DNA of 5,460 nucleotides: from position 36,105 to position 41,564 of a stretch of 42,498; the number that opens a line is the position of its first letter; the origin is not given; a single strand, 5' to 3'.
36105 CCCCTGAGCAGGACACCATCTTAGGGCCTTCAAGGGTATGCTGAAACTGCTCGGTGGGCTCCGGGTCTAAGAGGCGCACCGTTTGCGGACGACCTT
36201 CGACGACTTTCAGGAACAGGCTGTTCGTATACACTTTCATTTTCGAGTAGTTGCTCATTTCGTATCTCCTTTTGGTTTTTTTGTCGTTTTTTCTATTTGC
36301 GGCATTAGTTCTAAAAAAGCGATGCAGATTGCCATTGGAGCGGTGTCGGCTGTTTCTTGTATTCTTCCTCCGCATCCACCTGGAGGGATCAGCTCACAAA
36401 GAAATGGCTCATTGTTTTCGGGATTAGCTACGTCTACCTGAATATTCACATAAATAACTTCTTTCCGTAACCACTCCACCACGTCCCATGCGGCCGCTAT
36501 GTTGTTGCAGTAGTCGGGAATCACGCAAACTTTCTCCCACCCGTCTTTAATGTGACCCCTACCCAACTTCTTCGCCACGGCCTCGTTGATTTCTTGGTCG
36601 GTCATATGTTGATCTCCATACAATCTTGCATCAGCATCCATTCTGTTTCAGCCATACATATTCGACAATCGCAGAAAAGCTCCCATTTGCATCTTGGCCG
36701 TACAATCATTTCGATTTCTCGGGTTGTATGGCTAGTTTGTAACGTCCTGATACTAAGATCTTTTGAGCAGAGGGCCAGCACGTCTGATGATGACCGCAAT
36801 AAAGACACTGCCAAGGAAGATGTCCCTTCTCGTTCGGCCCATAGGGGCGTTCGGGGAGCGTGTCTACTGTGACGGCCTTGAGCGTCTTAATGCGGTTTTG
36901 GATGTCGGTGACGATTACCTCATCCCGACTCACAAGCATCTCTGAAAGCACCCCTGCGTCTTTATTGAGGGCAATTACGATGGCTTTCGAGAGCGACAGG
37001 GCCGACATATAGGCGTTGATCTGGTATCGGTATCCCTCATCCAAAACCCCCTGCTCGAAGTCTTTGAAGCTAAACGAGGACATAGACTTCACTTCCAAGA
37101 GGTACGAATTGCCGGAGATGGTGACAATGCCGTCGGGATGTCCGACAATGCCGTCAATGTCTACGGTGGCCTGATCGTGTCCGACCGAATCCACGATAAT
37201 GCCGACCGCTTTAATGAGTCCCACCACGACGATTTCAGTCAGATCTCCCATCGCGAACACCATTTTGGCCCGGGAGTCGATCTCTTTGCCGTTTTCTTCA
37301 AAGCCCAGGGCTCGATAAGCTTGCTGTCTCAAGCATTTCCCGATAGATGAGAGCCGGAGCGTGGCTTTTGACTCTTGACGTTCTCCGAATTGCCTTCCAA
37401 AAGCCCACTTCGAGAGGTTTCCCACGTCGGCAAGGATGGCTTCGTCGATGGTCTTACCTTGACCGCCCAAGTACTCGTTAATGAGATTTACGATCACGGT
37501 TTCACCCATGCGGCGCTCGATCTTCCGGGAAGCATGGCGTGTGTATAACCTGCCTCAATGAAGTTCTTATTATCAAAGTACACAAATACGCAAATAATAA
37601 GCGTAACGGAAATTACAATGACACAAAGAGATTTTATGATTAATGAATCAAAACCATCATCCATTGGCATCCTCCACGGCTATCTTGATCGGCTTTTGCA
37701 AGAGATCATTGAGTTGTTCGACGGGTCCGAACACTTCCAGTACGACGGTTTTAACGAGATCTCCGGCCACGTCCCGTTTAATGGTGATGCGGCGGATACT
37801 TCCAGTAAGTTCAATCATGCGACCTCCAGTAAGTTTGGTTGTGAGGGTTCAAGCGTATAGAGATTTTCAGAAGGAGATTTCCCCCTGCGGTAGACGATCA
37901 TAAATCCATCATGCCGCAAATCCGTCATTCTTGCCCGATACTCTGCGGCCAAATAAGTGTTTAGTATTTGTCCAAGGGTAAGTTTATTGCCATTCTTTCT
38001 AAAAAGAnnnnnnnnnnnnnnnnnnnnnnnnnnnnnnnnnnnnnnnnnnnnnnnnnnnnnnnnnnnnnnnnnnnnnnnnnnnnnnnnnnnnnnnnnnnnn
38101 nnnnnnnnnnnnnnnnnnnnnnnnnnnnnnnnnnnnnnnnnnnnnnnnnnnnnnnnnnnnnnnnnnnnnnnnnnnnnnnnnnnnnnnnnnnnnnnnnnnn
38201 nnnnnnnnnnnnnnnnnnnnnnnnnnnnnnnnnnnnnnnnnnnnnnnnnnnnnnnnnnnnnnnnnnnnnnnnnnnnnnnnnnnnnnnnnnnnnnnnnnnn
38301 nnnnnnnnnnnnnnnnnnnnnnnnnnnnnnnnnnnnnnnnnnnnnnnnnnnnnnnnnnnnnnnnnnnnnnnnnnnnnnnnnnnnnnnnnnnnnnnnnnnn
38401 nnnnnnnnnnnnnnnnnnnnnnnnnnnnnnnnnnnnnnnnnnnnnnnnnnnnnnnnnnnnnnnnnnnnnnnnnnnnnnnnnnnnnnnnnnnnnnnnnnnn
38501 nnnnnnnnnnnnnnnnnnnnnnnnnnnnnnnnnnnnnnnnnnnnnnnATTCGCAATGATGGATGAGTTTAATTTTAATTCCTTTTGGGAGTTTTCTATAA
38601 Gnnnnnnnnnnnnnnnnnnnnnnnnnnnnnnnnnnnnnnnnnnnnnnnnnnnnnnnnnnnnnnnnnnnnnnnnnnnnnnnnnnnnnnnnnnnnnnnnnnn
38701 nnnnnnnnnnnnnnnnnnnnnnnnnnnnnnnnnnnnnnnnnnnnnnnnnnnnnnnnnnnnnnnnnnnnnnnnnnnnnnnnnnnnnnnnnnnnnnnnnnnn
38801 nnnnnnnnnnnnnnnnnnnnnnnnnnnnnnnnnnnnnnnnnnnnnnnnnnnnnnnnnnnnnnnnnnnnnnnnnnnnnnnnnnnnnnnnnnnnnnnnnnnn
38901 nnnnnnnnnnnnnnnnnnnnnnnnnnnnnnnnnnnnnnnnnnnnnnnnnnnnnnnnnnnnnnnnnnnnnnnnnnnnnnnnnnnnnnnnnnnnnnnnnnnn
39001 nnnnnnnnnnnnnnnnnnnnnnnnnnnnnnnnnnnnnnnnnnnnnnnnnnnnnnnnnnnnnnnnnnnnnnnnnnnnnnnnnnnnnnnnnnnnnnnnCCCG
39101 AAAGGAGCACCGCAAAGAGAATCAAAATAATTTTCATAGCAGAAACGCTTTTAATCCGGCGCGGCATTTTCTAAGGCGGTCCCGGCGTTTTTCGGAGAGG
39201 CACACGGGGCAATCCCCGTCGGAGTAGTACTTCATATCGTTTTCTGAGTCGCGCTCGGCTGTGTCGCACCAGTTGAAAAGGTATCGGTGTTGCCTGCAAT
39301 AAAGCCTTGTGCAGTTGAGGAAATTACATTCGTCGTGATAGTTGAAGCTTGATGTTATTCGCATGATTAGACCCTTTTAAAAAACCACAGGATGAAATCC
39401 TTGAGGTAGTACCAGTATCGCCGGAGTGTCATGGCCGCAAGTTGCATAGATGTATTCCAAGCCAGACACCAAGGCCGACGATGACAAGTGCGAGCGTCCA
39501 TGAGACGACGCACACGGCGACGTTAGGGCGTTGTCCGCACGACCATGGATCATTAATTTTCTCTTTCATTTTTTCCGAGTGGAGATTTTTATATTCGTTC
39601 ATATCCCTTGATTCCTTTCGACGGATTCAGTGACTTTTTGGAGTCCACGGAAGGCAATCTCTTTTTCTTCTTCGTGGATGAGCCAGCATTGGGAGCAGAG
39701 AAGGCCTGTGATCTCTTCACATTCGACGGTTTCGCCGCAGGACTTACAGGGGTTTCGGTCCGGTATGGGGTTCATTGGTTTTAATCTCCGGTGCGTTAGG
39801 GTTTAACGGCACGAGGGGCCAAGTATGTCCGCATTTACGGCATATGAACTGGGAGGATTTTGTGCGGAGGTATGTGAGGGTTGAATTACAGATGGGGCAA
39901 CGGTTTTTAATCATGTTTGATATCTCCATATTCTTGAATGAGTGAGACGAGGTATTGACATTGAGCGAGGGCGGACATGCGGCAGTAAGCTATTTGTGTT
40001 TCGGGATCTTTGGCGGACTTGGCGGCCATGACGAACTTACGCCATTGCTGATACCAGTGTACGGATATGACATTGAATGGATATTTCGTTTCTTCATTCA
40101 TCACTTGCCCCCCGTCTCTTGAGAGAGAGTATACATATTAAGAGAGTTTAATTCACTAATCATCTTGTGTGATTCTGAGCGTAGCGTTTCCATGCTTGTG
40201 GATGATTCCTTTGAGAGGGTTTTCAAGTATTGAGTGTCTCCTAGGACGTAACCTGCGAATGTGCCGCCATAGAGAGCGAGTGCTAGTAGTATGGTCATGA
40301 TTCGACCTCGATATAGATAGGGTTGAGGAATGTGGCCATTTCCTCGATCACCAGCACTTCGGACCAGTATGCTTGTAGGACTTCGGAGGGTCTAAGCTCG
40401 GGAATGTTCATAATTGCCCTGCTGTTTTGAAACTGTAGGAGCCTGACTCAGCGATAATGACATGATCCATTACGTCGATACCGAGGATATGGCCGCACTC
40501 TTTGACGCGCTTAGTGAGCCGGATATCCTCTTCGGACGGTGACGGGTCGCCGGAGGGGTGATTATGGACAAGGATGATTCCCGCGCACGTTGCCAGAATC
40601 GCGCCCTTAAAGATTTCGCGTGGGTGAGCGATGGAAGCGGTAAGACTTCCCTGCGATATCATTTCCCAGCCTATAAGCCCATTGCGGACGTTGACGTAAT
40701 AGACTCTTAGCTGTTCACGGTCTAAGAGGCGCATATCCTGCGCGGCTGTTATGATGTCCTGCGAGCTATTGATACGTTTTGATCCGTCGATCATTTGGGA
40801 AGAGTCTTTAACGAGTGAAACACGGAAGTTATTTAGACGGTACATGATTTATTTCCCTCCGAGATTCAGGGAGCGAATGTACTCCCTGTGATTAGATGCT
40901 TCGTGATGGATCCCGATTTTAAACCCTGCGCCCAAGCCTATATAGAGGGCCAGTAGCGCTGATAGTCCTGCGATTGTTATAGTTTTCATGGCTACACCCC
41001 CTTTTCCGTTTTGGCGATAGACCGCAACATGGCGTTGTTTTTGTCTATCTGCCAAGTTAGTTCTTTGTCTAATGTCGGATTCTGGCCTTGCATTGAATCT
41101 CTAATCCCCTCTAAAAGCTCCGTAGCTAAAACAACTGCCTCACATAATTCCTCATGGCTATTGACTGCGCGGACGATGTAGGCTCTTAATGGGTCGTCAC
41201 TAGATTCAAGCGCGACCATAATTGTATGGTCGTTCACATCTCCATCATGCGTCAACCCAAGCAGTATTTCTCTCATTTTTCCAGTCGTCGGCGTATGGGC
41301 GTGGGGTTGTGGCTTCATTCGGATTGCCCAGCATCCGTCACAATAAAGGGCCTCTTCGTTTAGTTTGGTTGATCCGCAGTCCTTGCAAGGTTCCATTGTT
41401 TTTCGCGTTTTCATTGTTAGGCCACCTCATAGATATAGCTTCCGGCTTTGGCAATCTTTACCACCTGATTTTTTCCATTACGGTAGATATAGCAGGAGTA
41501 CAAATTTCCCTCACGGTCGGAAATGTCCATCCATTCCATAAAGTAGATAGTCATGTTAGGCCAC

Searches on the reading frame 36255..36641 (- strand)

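Call 18: search_protein_families(library=pfam, proteins=[window:36255-36641:-], max_evalue=0.01)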
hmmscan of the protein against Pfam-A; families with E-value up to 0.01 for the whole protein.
window:36255-36641:- (128 aa): 1 family
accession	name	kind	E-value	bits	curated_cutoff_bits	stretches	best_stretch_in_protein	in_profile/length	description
PF18066.6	Phage_ABA_S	-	2.9e-06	28.3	27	1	33-108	21-87/89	Phage ABA sandwich domain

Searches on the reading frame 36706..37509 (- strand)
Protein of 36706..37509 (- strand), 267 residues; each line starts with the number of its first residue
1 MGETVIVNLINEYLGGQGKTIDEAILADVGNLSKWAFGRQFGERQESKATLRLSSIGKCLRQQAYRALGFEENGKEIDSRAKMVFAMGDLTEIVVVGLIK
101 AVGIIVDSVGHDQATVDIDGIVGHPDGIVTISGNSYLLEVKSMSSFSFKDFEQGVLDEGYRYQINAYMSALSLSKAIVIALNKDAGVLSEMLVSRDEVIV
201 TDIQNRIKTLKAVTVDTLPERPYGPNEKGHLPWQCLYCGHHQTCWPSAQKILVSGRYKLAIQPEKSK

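Call 17: search_protein_families(library=pfam, proteins=[window:36706-37509:-], max_evalue=0.01)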
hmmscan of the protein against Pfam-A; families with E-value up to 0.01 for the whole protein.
window:36706-37509:- (267 aa): 0 families

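Call 52: find_encoding_contigs(protein=window:36706-37509:-, flank=10000, max_places=2)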
Protein window:36706-37509:- (267 aa): 1 contig read that carries it; 1 place shown.
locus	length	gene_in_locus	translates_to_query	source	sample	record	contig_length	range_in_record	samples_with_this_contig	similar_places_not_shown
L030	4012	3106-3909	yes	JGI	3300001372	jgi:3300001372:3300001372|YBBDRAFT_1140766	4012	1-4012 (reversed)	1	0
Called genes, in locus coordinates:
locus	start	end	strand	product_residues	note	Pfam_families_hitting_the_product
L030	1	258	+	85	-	?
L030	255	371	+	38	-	-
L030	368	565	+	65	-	-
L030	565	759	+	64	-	-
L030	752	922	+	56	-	PF08271:Zn_Ribbon_TF (weak), PF08274:Zn_Ribbon_YjdM (weak)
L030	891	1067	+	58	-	-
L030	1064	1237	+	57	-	-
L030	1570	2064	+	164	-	-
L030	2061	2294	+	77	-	-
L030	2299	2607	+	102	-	-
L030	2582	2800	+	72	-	-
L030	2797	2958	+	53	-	-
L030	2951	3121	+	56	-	-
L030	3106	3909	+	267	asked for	-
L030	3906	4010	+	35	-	?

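Call 94: search_protein_families(library=phrogs, proteins=[window:36706-37509:-], max_evalue=0.001)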
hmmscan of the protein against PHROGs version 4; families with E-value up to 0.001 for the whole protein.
window:36706-37509:- (267 aa): 3 families
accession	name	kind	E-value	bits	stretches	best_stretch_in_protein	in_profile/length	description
phrog_1990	-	DNA, RNA and nucleotide metabolism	1.3e-31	111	1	40-249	27-240/290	Cas4-domain exonuclease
phrog_1706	-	DNA, RNA and nucleotide metabolism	3.3e-21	77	1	40-250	39-248/293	CRISPR/Cas system associated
phrog_434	-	DNA, RNA and nucleotide metabolism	1.5e-06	28.6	1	108-212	137-234/372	RecE-like recombination exonuclease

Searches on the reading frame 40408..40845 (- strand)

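Call 18: search_protein_families(library=pfam, proteins=[window:40408-40845:-], max_evalue=0.01)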
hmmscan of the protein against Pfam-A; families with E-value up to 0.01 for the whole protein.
window:40408-40845:- (145 aa): 2 families
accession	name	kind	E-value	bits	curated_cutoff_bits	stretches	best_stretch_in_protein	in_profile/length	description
PF04002.20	RadC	-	5.9e-40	136.4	22.1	1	25-142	1-119/121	RadC-like JAB domain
PF14464.11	Prok-JAB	-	0.00019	21.7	25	1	76-120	59-99/114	Prokaryotic homologs of the JAB domain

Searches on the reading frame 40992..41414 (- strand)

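Call 18: search_protein_families(library=pfam, proteins=[window:40992-41414:-], max_evalue=0.01)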
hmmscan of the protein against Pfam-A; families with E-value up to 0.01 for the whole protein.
window:40992-41414:- (140 aa): 1 family
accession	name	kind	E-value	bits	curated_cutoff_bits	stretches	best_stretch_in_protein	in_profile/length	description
PF09375.15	Peptidase_M75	-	0.0085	16.1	23.5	1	46-135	166-259/288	Imelysin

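Call 94: search_protein_families(library=phrogs, proteins=[window:40992-41414:-], max_evalue=0.001)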
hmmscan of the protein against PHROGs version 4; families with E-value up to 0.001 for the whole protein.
window:40992-41414:- (140 aa): 0 families
